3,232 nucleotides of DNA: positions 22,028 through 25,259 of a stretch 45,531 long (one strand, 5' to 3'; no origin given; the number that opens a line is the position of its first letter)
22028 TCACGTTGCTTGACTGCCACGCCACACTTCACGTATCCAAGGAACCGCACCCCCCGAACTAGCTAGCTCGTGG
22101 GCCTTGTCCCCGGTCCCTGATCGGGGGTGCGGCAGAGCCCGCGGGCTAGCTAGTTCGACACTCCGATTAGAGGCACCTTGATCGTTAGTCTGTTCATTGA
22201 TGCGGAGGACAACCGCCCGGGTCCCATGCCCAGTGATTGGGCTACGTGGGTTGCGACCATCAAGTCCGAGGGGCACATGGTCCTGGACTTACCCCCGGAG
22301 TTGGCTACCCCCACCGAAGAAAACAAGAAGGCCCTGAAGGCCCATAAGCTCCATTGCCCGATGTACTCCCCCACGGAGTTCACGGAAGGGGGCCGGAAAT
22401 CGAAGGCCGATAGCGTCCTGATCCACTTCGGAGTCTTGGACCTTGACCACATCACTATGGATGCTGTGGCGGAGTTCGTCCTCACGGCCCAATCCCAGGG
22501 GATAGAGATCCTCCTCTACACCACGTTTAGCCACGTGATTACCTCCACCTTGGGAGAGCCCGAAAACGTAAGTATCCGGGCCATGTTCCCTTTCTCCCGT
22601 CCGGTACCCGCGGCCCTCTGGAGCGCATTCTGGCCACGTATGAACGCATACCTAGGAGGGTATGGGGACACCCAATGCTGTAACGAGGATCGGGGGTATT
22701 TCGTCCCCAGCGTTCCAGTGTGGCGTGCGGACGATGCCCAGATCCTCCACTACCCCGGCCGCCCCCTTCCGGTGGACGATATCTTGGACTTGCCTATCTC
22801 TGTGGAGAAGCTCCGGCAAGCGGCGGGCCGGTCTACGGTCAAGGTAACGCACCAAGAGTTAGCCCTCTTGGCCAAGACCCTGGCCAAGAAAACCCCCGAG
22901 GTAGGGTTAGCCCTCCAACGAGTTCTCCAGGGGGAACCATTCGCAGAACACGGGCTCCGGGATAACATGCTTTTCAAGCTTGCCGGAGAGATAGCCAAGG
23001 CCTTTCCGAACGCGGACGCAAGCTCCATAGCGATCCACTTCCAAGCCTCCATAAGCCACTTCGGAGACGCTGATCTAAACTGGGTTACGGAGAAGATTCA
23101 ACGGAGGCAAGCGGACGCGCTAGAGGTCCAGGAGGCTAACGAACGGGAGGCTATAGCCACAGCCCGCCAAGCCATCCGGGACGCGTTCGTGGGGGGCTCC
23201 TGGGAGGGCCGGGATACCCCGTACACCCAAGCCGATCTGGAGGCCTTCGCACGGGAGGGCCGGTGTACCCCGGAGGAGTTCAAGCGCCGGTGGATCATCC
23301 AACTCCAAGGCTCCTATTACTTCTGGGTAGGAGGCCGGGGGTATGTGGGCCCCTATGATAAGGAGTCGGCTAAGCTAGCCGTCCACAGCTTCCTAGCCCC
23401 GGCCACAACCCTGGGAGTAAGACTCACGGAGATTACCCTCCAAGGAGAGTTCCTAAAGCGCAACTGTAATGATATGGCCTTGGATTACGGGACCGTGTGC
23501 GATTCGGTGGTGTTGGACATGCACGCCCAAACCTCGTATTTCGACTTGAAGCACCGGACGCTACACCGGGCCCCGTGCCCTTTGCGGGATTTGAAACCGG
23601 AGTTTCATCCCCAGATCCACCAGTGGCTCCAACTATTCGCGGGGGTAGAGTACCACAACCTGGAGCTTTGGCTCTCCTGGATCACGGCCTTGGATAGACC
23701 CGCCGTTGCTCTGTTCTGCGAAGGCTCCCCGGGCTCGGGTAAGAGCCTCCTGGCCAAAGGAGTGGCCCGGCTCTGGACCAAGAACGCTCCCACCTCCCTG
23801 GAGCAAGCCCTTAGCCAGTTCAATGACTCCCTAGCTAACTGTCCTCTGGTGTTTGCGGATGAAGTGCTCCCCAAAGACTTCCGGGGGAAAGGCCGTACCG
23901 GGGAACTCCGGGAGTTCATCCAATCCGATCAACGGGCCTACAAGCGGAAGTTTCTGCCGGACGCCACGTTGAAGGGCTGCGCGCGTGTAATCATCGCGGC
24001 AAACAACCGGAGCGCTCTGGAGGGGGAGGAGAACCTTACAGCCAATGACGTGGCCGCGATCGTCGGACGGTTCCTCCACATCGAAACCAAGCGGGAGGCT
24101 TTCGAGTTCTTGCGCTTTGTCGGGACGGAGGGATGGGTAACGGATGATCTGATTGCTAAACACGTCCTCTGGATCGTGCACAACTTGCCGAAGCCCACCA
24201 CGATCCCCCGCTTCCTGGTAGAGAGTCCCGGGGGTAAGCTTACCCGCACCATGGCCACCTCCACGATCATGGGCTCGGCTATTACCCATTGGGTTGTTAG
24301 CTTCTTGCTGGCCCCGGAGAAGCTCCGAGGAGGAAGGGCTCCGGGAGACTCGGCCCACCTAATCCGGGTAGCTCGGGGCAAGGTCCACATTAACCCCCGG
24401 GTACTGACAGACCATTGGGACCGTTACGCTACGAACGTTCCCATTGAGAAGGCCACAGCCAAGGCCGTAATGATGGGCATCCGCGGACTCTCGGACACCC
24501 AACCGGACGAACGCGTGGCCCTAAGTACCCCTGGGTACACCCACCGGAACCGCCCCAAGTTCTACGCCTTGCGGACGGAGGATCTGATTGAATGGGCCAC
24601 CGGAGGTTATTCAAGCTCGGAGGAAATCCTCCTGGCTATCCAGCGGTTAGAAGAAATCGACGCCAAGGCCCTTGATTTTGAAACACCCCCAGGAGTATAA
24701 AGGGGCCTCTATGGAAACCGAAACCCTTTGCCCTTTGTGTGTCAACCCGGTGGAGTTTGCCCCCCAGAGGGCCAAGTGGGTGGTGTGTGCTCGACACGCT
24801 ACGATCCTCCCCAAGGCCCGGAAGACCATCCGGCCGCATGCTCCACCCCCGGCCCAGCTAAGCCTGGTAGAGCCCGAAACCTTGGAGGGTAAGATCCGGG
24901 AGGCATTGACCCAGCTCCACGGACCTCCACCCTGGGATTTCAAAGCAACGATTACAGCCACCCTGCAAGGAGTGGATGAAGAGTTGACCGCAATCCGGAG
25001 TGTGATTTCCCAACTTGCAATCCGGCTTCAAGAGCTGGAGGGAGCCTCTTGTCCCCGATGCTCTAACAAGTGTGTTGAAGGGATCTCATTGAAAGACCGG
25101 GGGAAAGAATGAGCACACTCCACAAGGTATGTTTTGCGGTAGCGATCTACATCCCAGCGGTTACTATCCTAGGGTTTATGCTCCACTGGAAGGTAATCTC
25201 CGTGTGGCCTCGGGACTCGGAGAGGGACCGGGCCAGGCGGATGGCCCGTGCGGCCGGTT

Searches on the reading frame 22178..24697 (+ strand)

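Call 10: search_protein_families(library=pfam, proteins=[window:22178-24697:+], max_evalue=0.001)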
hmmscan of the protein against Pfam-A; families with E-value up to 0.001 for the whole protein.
window:22178-24697:+ (840 aa): 1 family
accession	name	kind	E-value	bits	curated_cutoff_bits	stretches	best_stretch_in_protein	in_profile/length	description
PF19263.5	DUF5906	-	2.8e-10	41.3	27.6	1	516-617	3-107/114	Family of unknown function (DUF5906)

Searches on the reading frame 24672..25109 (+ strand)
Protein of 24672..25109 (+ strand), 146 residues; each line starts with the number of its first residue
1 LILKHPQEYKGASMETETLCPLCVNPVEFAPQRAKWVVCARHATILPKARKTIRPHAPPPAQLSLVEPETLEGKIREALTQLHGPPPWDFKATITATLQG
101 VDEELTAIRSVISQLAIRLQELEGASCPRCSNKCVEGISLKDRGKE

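Call 10: search_protein_families(library=pfam, proteins=[window:24672-25109:+], max_evalue=0.001)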
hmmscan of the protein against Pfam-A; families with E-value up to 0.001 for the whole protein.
window:24672-25109:+ (146 aa): 0 families

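Call 42: search_protein_families(library=phrogs, proteins=[window:24672-25109:+], max_evalue=0.001)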
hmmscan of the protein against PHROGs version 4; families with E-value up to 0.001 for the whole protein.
window:24672-25109:+ (146 aa): 1 family
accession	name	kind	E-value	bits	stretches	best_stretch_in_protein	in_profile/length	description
phrog_22170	-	unknown function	0.00097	19.8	0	86-128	15-58/82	-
